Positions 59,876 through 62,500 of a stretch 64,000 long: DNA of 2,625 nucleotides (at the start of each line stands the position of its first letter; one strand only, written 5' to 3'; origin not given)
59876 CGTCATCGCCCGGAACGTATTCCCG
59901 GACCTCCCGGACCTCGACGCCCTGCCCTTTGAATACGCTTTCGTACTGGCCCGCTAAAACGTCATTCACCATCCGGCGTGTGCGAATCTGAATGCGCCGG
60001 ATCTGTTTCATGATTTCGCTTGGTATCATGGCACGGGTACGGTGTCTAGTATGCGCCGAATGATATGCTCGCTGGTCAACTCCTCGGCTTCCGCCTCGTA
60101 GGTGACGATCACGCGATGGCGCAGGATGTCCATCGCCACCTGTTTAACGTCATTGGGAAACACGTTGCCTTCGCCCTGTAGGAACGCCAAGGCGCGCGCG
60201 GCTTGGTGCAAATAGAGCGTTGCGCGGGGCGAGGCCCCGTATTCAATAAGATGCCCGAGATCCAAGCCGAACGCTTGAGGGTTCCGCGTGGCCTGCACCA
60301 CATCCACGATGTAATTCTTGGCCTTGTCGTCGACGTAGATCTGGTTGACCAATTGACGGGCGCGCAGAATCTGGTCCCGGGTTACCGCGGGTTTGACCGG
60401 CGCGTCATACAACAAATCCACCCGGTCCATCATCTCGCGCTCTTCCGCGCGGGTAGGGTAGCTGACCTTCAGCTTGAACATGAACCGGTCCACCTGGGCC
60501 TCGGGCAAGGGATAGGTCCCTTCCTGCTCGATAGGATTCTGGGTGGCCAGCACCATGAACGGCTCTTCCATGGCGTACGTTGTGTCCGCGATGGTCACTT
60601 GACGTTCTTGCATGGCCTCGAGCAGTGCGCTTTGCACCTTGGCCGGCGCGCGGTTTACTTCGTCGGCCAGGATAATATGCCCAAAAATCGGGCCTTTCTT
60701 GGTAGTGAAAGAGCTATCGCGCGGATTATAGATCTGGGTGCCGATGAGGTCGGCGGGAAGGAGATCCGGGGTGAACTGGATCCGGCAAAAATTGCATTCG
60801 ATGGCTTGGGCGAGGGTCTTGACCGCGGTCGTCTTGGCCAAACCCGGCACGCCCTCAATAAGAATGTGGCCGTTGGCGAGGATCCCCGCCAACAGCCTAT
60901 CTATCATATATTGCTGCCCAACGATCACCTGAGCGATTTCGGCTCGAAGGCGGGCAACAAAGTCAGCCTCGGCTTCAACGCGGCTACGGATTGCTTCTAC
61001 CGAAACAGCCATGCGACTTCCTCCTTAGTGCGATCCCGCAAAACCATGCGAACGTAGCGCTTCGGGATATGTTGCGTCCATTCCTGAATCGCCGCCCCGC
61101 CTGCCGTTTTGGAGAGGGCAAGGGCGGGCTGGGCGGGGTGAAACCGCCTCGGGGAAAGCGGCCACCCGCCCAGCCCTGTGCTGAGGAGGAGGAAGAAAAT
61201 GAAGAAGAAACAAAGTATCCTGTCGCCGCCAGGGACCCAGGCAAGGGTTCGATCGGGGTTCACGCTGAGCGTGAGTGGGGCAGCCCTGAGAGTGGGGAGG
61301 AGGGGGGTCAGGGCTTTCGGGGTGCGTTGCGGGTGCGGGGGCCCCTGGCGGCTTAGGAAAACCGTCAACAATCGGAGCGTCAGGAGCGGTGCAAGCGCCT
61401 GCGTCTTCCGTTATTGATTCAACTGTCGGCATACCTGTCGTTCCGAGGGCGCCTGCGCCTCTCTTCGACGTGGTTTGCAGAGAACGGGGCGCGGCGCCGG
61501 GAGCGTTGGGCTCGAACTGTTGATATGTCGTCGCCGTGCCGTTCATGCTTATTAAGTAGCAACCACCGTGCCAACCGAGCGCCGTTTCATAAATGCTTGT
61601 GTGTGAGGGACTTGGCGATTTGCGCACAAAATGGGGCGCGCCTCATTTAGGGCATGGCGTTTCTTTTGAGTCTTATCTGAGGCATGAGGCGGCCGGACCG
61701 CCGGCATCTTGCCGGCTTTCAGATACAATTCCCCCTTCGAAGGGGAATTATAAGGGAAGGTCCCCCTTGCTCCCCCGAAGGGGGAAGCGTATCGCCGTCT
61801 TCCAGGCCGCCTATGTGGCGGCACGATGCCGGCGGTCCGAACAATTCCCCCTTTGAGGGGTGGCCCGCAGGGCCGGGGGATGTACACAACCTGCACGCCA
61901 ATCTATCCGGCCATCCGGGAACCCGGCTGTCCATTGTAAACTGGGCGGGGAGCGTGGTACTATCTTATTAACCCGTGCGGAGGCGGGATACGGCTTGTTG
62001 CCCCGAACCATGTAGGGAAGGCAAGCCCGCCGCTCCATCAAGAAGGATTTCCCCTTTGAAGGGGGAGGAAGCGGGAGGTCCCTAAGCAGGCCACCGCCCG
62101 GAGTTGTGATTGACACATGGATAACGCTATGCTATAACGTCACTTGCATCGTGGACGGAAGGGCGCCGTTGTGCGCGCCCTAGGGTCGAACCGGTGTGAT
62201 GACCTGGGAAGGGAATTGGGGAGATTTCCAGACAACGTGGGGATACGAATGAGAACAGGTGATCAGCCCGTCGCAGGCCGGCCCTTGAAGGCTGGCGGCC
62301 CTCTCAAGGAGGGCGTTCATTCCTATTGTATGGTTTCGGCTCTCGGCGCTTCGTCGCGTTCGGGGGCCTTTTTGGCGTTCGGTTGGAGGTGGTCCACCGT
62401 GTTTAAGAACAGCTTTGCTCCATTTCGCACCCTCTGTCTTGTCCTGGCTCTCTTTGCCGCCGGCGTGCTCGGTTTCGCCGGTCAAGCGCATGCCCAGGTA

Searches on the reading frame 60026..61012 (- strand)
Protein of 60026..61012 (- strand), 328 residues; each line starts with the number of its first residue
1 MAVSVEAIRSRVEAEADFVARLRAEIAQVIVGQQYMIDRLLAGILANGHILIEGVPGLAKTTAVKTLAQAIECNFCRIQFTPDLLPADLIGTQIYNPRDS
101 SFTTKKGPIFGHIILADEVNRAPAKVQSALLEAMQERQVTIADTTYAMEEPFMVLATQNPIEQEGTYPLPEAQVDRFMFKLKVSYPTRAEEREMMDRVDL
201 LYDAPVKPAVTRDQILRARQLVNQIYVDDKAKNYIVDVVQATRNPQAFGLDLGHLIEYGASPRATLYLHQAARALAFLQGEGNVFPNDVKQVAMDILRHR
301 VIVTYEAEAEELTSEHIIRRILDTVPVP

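Call 12: find_encoding_contigs(protein=window:60026-61012:-, flank=10000, max_places=6)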
Protein window:60026-61012:- (328 aa): 2 contigs read that carry it; 2 places shown.
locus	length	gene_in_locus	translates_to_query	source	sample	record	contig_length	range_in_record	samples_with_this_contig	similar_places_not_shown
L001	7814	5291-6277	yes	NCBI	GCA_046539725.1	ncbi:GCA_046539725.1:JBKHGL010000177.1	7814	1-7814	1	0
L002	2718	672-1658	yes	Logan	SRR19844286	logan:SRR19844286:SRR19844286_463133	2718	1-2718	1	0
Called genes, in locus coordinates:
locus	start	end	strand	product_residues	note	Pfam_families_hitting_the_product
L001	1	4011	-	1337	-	?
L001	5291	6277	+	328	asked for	PF00493:MCM (faint), PF20030:bpMoxR, PF00004:AAA (weak), PF07726:AAA_3, PF07728:AAA_5, PF17863:AAA_lid_2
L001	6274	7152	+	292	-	PF01882:DUF58, PF13519:VWA_2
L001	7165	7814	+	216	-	?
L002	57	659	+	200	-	-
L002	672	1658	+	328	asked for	PF00493:MCM (faint), PF20030:bpMoxR, PF00004:AAA (weak), PF07726:AAA_3, PF07728:AAA_5, PF17863:AAA_lid_2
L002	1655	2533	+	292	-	PF01882:DUF58, PF13519:VWA_2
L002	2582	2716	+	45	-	?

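Call 52: search_protein_families(library=pfam, proteins=[window:60026-61012:-], max_evalue=0.001)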
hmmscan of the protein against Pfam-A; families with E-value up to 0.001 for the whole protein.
window:60026-61012:- (328 aa): 8 families
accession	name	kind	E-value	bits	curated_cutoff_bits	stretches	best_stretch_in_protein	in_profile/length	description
PF07726.17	AAA_3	-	1.3e-65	219.6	27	1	49-179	1-131/131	ATPase family associated with various cellular activities (AAA)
PF17863.7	AAA_lid_2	-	2.9e-20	72.2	22.7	1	256-321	9-74/74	AAA lid domain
PF07728.20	AAA_5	-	2.3e-16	60.5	22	1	49-177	1-139/139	AAA domain (dynein-related subfamily)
PF20030.5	bpMoxR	-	2.8e-12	46.6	27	1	24-189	8-172/205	MoxR domain in the MoxR-vWA-beta-propeller ternary systems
PF00004.35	AAA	-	6.5e-06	27.1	21.2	1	50-162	1-112/131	ATPase family associated with various cellular activities (AAA)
PF00493.29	MCM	-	1.4e-05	24.8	23.3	1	44-162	54-175/224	MCM P-loop domain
PF05496.18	RuvB_N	-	0.00021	21.5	27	0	47-141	33-115/159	Holliday junction DNA helicase RuvB P-loop domain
PF00158.32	Sigma54_activat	-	0.00049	20.3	20.2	1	46-160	21-144/168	Sigma-54 interaction domain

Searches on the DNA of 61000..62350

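Call 20: search_rna_families(source=window, start=61000, end=62350, threshold=evalue, max_evalue=10)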
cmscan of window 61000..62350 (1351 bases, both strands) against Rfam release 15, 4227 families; matches with E-value up to 10: 12.
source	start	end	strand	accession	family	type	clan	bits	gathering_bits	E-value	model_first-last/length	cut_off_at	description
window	61729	61786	-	RF03900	mir-9242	Gene; miRNA;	-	23.1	62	0.38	1-66/66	no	mir-9242 microRNA precursor family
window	61732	61864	+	RF01975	HOTAIRM1_1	Gene; lncRNA;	-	22.1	70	8.7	1-125/125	no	HOX antisense intergenic RNA myeloid 1 conserved region 1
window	61119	61180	-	RF03859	mir-6132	Gene; miRNA;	-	21.8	112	0.073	16-80/94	no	mir-6132 microRNA precursor family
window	61084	61150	-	RF04175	mir-1260b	Gene; miRNA;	-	20.1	81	0.64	1-108/108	no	mir-1260b microRNA precursor family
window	61166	61331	+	RF02165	PVT1_2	Gene; lncRNA;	-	19.4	47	1.8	1-172/172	no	Pvt1 oncogene conserved region 2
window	61129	61175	+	RF03397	mir-1234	Gene; miRNA;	-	18.1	70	7.5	1-57/57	no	mir-1234 microRNA precursor family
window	61217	61298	+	RF02151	MIMT1_1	Gene; lncRNA;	-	17.6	45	1.6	1-88/88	no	MER1 repeat containing imprinted transcript 1 conserved region 1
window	61784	61843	+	RF00468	HCV_SLVII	Cis-reg;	-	16.7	63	1.5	1-70/70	no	Hepatitis C virus stem-loop VII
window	61186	61221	+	RF01306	sR52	Gene; snRNA; snoRNA; CD-box;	-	13.6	50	7.1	1-60/60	no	Small nucleolar RNA sR52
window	62206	62266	+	RF02040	HOTTIP_1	Gene; lncRNA;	-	13.3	50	6.6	1-57/57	no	HOXA transcript at the distal tip, conserved region 1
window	61731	61768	-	RF01716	PhotoRC-I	Cis-reg;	-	13.2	45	2.5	1-44/44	no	PhotoRC-I RNA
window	61774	61928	-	RF02850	Ysr276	Gene; antisense;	-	11.1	100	2.1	1-195/195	no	Yersinia sRNA 276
